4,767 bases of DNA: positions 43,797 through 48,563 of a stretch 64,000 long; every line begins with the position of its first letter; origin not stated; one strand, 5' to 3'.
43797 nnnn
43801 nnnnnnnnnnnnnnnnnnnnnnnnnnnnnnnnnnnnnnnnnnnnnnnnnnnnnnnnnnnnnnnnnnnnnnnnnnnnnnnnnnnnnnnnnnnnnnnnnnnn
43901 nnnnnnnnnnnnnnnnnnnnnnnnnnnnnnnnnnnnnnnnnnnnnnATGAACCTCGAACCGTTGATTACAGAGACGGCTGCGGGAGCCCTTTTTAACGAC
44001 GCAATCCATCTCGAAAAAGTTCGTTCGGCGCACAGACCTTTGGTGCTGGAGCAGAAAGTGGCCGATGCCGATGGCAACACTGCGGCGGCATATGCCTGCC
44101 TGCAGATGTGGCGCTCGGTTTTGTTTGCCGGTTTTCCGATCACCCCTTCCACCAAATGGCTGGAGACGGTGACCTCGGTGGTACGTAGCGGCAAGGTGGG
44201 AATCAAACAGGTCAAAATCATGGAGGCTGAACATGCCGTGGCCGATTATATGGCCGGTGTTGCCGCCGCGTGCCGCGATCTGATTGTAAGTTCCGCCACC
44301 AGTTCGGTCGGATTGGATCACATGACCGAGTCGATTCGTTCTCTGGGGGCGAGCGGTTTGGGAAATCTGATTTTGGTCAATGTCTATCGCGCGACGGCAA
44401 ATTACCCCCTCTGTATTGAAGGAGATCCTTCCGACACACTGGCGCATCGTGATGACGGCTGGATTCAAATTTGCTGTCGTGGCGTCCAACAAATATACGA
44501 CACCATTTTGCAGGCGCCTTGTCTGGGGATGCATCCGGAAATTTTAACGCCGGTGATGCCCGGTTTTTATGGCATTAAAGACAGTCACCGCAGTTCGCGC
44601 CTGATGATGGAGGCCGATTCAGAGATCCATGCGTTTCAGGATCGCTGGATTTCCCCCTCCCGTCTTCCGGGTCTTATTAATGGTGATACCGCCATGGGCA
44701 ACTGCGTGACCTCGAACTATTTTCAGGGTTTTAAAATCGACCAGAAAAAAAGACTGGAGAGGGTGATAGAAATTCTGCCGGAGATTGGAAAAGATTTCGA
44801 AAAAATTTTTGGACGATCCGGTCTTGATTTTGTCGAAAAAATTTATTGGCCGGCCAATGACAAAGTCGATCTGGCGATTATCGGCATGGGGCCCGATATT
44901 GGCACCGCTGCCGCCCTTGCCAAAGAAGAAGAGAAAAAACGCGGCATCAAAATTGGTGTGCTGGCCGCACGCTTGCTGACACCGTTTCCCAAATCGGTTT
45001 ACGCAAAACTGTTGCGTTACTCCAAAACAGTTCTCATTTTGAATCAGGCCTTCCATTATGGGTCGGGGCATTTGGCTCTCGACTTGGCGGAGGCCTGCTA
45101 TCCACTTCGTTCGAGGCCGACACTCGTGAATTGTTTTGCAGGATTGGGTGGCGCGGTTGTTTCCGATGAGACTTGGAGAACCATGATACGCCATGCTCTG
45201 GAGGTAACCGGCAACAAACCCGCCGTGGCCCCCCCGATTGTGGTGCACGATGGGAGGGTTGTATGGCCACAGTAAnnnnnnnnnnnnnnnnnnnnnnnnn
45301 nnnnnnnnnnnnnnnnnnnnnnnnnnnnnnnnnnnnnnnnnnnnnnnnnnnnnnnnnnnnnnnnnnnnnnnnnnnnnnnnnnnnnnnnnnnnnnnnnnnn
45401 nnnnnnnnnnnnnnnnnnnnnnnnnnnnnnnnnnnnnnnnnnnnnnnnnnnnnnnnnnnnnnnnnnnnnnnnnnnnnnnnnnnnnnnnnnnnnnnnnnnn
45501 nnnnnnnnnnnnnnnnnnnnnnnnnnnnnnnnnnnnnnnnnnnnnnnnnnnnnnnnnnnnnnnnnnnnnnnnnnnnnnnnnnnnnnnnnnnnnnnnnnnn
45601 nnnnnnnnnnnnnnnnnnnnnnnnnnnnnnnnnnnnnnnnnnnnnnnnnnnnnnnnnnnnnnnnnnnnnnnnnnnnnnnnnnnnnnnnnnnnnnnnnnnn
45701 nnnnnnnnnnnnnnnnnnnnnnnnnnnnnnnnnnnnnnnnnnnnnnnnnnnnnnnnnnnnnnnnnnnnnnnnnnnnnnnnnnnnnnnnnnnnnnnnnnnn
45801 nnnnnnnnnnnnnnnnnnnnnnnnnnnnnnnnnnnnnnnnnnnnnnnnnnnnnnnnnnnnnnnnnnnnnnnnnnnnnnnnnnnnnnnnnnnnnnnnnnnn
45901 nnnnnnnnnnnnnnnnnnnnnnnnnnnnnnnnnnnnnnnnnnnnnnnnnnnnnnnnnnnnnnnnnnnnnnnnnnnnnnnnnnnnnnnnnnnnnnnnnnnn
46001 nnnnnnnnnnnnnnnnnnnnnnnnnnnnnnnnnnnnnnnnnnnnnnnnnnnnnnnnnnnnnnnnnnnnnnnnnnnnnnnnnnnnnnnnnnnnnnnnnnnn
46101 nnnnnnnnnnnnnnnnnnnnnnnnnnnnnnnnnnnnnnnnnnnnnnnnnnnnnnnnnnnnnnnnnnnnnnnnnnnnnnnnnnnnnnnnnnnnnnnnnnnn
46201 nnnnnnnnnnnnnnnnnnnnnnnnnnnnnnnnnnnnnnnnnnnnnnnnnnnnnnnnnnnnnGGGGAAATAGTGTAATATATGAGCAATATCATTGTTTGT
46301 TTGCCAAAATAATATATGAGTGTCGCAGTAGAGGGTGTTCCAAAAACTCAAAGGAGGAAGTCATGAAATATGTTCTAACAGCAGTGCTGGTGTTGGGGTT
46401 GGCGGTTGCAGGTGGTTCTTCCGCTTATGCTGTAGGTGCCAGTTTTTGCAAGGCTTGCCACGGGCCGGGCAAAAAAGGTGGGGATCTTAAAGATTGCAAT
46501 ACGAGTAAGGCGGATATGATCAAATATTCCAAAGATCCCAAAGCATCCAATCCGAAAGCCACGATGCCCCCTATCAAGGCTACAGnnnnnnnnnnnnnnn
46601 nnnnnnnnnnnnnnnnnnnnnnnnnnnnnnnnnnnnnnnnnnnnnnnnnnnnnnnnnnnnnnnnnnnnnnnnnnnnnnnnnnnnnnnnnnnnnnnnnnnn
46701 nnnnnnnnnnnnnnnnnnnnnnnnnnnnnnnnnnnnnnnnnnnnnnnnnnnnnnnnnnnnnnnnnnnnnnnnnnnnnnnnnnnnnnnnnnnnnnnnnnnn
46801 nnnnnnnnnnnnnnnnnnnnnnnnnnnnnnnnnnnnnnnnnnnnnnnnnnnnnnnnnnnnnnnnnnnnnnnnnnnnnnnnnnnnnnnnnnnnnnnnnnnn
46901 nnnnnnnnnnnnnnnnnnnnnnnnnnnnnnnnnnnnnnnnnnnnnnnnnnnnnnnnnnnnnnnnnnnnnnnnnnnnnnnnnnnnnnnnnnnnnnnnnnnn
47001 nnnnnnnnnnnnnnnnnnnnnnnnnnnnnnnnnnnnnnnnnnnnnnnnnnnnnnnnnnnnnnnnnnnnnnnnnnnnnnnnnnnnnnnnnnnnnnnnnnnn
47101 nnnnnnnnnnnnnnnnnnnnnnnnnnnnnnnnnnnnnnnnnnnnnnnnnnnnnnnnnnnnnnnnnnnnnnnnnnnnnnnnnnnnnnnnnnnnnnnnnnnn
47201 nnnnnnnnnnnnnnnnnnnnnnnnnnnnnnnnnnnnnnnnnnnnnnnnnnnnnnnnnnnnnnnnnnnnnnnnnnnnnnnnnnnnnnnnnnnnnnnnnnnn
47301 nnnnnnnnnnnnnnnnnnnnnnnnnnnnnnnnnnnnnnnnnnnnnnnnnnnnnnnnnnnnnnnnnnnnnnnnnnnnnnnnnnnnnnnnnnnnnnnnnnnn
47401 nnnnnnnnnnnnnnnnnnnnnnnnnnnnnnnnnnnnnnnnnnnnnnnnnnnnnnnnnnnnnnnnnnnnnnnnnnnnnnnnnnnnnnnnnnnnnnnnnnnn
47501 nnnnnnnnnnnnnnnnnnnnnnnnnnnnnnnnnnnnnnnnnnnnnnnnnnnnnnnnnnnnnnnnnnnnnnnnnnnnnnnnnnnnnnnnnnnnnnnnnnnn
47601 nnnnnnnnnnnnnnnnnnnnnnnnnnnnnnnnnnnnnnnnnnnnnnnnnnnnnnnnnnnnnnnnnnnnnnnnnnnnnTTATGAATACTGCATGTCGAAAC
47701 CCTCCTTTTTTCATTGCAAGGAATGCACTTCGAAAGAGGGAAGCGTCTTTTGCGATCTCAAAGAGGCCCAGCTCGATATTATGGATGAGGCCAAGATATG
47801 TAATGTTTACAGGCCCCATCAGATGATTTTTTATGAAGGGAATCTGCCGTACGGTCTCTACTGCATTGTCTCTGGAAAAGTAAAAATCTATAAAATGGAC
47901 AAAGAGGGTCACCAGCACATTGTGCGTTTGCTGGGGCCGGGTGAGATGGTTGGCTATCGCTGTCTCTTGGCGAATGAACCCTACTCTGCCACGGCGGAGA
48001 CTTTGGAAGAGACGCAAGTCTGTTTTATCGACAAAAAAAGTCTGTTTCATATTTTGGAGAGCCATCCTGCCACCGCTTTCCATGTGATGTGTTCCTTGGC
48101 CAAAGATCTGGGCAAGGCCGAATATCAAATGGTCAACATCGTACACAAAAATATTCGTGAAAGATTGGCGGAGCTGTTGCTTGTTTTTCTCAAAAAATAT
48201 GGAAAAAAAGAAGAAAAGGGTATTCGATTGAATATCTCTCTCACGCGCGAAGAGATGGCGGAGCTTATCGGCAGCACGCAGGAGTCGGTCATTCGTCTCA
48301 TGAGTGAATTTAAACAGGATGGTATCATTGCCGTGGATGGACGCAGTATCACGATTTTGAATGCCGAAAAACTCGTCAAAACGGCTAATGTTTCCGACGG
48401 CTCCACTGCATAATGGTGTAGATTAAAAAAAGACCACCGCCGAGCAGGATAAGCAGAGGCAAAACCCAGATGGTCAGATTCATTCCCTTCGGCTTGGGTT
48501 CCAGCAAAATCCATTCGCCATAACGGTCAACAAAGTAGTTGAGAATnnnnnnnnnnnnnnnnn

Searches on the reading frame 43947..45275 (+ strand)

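Call 68: search_protein_families(library=pfam, proteins=[window:43947-45275:+], max_evalue=0.00001)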
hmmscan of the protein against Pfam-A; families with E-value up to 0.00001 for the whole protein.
window:43947-45275:+ (442 aa): 2 families
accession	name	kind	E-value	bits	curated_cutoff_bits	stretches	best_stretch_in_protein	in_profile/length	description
PF01855.24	POR_N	-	4.9e-22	79.2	27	1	59-231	10-177/231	Pyruvate flavodoxin/ferredoxin oxidoreductase, thiamine diP-bdg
PF17147.9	PFOR_II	-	4.6e-13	49.8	27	1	308-406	2-98/102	Pyruvate:ferredoxin oxidoreductase core domain II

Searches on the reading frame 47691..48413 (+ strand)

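Call 68: search_protein_families(library=pfam, proteins=[window:47691-48413:+], max_evalue=0.00001)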
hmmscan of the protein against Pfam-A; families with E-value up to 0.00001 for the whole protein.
window:47691-48413:+ (240 aa): 3 families
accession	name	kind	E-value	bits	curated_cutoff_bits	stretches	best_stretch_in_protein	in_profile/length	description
PF00027.35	cNMP_binding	-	1.7e-23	82.8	27.5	1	39-125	3-89/89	Cyclic nucleotide-binding domain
PF13545.12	HTH_Crp_2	-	2.7e-18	66.1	27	1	157-229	1-68/70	Crp-like helix-turn-helix domain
PF00325.26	Crp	-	1.5e-06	28.2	21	1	183-213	2-32/32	Bacterial regulatory proteins, crp family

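Call 100: search_protein_families(library=ncbifam, proteins=[window:47691-48413:+], max_evalue=0.001)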
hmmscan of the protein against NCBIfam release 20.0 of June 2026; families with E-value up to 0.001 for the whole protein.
window:47691-48413:+ (240 aa): 14 families
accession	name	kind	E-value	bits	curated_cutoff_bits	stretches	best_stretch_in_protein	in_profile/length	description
NF008365.0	PRK11161.1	subfamily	9e-27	93.9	228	1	6-235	17-246/250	fumarate/nitrate reduction transcriptional regulator Fnr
NF045989.1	TransRegFnrLRhodb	equivalog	1.2e-25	90.1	300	1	7-232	8-235/245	transcriptional regulator FnrL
NF008732.0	PRK11753.1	equivalog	1.3e-18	67.2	266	1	37-224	25-212/214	cAMP-activated global transcriptional regulator CRP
NF050806.1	TransRegFixKCaul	equivalog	5.7e-18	64.9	300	1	34-219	22-201/215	transcriptional regulator FixK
NF053664.1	TransRegPtrACyano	equivalog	4.1e-17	62.2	300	1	56-222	30-189/196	Crp/Fnr family transcriptional regulator PtrA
TIGR03697.1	NtcA_cyano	equivalog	5e-17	62.3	244.95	1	45-230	3-190/193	global nitrogen regulator NtcA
NF006901.0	PRK09392.1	equivalog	8.6e-17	61.2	211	1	16-233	11-222/236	transcriptional activator FtrB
NF052518.1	TransRegLdrP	equivalog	2.3e-16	60.4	300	1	43-233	7-189/195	transcriptional regulator LdrP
NF010499.0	PRK13918.1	equivalog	3.1e-16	59.5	274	1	39-232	16-201/205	CRP/FNR family transcriptional regulator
NF007707.0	PRK10402.1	subfamily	4e-08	33.2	180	1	29-233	26-219/226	transcriptional regulator YeiL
NF050815.1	TransActFtrBCaul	equivalog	4.2e-07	29.5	300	1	32-233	30-224/251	transcriptional activator FtrB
TIGR03896.1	cyc_nuc_ocin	subfamily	1e-05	25.1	161.05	1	19-147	145-273/317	bacteriocin-type transport-associated protein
NF041163.2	encap_f2b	equivalog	3e-05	23.3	400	1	26-133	86-194/450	family 2B encapsulin nanocompartment shell protein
NF058543.1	ActPatMycb56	equivalog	0.00019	20.4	460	1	37-127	21-109/317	acetyltransferase Pat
